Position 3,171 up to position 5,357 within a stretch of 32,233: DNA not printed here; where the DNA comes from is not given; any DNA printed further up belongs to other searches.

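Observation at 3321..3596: Kinase periplasmic tail and the internal domain of the second VIT-vWA giant are homologous (AgmX/PglI-type, TonB-C-like)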

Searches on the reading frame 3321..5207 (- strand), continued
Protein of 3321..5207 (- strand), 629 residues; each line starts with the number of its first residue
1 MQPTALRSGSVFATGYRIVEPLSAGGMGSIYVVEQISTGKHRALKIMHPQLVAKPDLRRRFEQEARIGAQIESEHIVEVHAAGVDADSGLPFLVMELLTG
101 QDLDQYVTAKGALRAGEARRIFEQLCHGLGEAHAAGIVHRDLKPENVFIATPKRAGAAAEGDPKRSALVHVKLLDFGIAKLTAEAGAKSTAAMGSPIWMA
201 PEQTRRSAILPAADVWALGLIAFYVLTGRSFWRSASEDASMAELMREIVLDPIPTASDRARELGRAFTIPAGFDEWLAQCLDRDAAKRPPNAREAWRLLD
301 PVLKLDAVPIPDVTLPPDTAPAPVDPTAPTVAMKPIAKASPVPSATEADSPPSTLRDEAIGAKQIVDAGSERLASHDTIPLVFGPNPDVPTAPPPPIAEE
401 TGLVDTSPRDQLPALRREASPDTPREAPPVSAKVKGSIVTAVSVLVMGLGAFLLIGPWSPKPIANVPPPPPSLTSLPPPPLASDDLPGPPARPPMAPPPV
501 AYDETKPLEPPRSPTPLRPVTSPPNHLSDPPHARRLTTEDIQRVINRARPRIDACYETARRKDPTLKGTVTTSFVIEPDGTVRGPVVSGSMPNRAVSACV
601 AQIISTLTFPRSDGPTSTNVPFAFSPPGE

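Call 47: find_encoding_contigs(protein=P0283, flank=10000, max_places=1)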
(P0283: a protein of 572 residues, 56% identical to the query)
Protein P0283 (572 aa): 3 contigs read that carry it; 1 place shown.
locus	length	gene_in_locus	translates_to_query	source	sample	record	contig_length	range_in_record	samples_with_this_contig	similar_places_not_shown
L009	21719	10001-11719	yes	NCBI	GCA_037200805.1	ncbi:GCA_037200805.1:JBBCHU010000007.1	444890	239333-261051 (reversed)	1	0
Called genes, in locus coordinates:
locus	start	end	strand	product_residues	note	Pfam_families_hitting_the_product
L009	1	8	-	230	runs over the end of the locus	PF00174:Oxidored_molyb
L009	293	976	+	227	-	PF01842:ACT (faint), PF13291:ACT_4 (faint)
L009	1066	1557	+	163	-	PF07681:DoxX (weak)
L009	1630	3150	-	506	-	PF00989:PAS, PF08448:PAS_4, PF08447:PAS_3, PF13426:PAS_9, PF00989:PAS, PF08447:PAS_3, PF00512:HisKA (weak), PF02518:HATPase_c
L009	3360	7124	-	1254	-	PF08447:PAS_3, PF08447:PAS_3, PF00989:PAS (weak), PF08448:PAS_4 (weak), PF08447:PAS_3, PF00512:HisKA, PF02518:HATPase_c, PF00072:Response_reg, +1 more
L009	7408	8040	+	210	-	PF00072:Response_reg, PF00196:GerE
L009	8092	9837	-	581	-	PF00532:Peripla_BP_1, PF13407:Peripla_BP_4 (weak), PF13377:Peripla_BP_3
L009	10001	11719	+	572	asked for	PF00069:Pkinase, PF07714:PK_Tyr_Ser-Thr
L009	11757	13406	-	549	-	-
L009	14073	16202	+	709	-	PF02897:Peptidase_S9_N, PF00326:Peptidase_S9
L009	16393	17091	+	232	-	PF17837:4PPT_N, PF01648:ACPS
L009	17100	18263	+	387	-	PF02417:Chromate_transp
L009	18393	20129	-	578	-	PF00069:Pkinase, PF07714:PK_Tyr_Ser-Thr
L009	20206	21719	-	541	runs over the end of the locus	PF01266:DAO, PF01494:FAD_binding_3, PF21274:Rng_hyd_C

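Call 66: predict_structure(alignment_id=A5)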
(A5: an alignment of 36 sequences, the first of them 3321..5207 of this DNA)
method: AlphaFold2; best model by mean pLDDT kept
length: 629 residues; sequences in the alignment: 36
mean_pLDDT: 72.8   pTM: 0.55
mean pLDDT of the five models: 72.8, 72.3, 71.8, 71.6, 69.6
residues with pLDDT >= 90: 295; 70-90: 75; 50-70: 58; < 50: 201
segments of 3 or more residues with pLDDT < 50: 181-192, 319-323, 327-433, 456-459, 461-465, 469-499, 501-509, 511-529
pLDDT, mean of each block of 10 residues (from residue 1): 78 96 86 96 90 79 84 92 90 92 96 95 97 92 94 59 67 73 46 77 89 97 98 89 93 98 96 98 98 98 80 52 45 35 37 36 34 33 36 40 35 40 41 57 70 51 49 42 38 43 40 41 40 81 95 97 97 97 95 98 97 96 90
secondary structure, 60 per line:
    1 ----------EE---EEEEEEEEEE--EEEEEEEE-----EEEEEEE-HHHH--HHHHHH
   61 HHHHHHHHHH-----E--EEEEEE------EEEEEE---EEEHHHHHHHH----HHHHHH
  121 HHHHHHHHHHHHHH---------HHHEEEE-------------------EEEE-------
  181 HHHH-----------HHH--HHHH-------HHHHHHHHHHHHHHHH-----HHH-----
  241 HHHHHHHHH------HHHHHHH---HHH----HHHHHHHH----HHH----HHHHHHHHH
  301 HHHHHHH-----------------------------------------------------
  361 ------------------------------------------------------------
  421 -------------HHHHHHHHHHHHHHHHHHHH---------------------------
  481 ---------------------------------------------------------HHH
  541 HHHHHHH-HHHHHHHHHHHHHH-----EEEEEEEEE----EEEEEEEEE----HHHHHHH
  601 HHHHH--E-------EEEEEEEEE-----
elements in order: E16-25 E28-35 E41-47 H49-52 H55-70 E79-84 E91-96 E100-102 H103-110 H115-134 E147-150 E170-173 H181-184 H201-204 H212-227 H241-249 H256-262 H273-280 H292-307 H434-453 H538-547 H549-562 E568-576 E581-589 H594-605 E616-624
